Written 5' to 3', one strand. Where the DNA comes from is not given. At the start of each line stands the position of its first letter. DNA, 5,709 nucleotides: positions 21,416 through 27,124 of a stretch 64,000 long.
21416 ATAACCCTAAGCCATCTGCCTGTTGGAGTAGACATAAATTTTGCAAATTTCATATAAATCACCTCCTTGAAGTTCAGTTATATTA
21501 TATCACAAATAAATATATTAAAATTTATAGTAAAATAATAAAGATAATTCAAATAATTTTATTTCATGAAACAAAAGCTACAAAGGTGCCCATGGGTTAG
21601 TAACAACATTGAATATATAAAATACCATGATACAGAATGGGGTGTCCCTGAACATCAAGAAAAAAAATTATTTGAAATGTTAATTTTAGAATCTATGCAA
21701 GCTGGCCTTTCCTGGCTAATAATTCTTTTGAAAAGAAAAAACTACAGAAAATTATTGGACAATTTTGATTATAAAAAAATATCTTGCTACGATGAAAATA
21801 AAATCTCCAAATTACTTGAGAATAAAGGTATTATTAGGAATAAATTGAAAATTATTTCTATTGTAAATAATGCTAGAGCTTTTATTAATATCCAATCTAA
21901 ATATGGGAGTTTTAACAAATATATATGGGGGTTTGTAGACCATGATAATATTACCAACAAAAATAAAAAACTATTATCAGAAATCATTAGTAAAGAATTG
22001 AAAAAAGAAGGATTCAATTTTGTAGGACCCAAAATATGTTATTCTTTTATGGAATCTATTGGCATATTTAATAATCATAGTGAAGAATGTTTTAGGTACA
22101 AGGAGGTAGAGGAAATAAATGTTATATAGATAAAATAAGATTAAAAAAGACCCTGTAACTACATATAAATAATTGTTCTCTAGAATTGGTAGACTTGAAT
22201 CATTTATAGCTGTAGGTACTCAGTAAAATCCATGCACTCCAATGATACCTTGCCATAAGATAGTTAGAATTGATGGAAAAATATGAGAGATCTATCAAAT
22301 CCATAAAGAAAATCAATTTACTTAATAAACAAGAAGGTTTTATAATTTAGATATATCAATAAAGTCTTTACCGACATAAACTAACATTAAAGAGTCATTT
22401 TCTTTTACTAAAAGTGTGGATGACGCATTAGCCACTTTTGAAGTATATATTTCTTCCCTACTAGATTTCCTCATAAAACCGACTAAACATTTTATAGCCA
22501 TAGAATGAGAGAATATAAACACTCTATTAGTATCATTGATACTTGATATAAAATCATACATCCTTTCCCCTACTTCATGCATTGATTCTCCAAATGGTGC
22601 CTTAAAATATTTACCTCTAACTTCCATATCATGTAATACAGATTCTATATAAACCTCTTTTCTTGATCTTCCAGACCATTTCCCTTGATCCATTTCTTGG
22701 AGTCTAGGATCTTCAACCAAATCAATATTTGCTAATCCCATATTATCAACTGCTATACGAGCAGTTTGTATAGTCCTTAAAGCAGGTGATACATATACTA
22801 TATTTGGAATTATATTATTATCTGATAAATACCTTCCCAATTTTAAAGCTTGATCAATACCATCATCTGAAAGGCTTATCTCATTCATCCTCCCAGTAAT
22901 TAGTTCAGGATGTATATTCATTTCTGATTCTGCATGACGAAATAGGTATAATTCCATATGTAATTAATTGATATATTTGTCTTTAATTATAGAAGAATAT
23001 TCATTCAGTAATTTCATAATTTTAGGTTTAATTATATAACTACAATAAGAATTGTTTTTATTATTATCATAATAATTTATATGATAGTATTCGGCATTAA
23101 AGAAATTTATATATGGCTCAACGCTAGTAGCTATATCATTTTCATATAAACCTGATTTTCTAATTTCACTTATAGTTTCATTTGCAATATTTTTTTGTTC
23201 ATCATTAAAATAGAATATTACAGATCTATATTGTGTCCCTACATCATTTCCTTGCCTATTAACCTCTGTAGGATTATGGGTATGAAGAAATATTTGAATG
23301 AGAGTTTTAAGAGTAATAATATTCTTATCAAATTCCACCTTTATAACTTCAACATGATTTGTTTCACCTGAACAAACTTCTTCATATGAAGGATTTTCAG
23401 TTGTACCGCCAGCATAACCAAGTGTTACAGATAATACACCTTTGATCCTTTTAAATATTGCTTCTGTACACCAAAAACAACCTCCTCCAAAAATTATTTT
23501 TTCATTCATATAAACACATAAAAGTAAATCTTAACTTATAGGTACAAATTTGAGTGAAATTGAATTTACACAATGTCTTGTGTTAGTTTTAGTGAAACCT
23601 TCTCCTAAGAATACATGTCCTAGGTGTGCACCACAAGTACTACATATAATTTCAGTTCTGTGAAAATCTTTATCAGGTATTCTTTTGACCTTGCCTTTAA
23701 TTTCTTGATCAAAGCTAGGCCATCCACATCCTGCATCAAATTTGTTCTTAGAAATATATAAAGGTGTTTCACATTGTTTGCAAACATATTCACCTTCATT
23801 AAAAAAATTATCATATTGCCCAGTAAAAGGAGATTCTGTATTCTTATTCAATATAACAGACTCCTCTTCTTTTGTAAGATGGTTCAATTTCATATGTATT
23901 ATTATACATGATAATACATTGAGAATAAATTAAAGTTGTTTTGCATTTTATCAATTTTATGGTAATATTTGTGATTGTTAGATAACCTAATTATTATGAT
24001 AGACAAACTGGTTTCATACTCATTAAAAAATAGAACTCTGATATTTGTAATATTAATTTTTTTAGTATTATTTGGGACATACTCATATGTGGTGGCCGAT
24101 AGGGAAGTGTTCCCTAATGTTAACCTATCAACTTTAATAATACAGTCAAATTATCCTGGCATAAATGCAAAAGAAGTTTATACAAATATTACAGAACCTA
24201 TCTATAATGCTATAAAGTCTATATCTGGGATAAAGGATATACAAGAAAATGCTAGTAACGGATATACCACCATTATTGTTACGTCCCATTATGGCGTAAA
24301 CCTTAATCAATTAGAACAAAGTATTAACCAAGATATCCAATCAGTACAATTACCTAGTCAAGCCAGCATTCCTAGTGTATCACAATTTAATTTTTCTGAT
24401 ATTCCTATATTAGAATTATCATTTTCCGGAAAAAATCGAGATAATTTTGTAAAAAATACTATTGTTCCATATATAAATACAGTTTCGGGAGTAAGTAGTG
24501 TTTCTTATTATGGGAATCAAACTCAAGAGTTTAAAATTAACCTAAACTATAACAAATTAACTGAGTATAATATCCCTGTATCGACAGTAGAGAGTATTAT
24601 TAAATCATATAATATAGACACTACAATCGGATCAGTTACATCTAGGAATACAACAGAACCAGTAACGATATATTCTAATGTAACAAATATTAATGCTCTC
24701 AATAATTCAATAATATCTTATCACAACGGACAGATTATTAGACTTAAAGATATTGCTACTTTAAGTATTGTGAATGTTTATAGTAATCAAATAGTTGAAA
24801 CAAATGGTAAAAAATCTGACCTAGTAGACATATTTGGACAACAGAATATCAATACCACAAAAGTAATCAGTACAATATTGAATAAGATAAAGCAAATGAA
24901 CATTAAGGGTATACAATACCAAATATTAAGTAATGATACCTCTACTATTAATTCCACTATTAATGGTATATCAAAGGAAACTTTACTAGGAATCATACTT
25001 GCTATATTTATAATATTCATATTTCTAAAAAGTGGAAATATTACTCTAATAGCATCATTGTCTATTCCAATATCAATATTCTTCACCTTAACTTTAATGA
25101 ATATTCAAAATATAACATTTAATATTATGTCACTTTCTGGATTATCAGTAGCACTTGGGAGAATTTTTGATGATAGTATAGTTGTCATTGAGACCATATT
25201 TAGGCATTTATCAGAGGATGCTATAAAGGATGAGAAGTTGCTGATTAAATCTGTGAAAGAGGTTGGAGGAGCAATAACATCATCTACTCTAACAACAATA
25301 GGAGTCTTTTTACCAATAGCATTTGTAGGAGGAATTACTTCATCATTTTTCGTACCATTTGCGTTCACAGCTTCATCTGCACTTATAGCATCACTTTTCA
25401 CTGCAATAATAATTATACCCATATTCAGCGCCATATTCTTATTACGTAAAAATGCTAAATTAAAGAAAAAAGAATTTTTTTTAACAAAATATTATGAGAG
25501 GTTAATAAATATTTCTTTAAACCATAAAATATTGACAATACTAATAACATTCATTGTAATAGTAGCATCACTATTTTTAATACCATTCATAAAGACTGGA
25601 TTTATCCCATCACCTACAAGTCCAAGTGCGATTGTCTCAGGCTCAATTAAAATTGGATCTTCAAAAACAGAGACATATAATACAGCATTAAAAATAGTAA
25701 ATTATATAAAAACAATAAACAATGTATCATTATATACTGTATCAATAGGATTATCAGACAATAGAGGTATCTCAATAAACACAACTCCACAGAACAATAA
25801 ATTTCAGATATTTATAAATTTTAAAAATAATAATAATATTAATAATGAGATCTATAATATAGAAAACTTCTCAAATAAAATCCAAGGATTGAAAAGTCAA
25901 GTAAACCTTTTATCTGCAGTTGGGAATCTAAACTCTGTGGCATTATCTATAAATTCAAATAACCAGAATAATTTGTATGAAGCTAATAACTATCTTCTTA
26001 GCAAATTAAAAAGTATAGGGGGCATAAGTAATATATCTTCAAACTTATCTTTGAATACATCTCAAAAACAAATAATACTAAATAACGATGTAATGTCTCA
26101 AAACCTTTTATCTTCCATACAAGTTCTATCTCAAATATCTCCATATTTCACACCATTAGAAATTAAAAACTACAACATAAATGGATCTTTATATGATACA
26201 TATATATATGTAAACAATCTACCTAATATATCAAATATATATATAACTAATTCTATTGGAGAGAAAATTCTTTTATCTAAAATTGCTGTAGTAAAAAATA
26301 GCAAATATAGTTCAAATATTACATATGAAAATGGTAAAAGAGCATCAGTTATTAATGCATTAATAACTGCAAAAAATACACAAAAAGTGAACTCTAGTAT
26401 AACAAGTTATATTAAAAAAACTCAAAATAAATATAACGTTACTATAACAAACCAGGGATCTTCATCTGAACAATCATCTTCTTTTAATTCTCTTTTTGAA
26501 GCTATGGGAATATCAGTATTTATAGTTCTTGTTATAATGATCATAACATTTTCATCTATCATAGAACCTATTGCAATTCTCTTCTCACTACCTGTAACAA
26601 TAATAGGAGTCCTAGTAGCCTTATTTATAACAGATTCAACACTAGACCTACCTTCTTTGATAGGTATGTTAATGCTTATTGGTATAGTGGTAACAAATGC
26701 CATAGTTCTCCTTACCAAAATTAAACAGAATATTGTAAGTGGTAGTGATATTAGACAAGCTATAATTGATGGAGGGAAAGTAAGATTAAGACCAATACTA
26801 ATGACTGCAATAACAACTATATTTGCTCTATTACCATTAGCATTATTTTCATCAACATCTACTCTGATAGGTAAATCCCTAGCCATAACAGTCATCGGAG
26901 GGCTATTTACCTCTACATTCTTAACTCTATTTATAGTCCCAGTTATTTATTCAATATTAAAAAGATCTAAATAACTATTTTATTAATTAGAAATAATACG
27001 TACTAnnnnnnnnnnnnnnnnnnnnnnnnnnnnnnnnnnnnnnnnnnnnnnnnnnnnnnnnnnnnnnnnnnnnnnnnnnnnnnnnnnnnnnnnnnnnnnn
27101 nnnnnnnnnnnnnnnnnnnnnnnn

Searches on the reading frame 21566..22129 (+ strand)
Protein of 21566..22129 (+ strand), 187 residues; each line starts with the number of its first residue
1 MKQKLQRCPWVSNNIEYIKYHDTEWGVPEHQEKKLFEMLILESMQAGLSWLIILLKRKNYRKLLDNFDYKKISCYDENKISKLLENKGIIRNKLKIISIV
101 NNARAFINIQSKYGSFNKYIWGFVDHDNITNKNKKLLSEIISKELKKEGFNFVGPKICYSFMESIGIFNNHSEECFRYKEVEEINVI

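Call 113: search_protein_families(library=pfam, proteins=[window:21566-22129:+], max_evalue=0.00001)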
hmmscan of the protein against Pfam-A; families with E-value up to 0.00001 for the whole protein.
window:21566-22129:+ (187 aa): 1 family
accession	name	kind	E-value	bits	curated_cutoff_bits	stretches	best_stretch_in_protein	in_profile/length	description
PF03352.18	Adenine_glyco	-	2.9e-68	229.6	25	1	10-177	1-176/177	Methyladenine glycosylase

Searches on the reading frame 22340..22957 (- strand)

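Call 113: search_protein_families(library=pfam, proteins=[window:22340-22957:-], max_evalue=0.00001)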
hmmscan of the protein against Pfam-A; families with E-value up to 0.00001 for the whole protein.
window:22340-22957:- (205 aa): 1 family
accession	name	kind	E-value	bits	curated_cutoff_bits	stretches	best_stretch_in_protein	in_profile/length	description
PF00300.27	His_Phos_1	-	8.3e-33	114.1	21.7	1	3-193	1-189/194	Histidine phosphatase superfamily (branch 1)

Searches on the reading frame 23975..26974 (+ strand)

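Call 113: search_protein_families(library=pfam, proteins=[window:23975-26974:+], max_evalue=0.00001)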
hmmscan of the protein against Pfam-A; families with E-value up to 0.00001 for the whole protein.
window:23975-26974:+ (999 aa): 3 families
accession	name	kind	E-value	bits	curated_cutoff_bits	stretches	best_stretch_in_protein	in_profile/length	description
PF00873.25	ACR_tran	-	1.6e-176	589.4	28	1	13-995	2-1020/1021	AcrB/AcrD/AcrF family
PF03176.21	MMPL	-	3.4e-06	26.7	20.5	1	834-997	139-304/333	MMPL family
PF02355.23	SecD_SecF_C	-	4.8e-06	26.6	20.5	1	834-995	27-186/189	Protein export membrane protein SecD/SecF, C-terminal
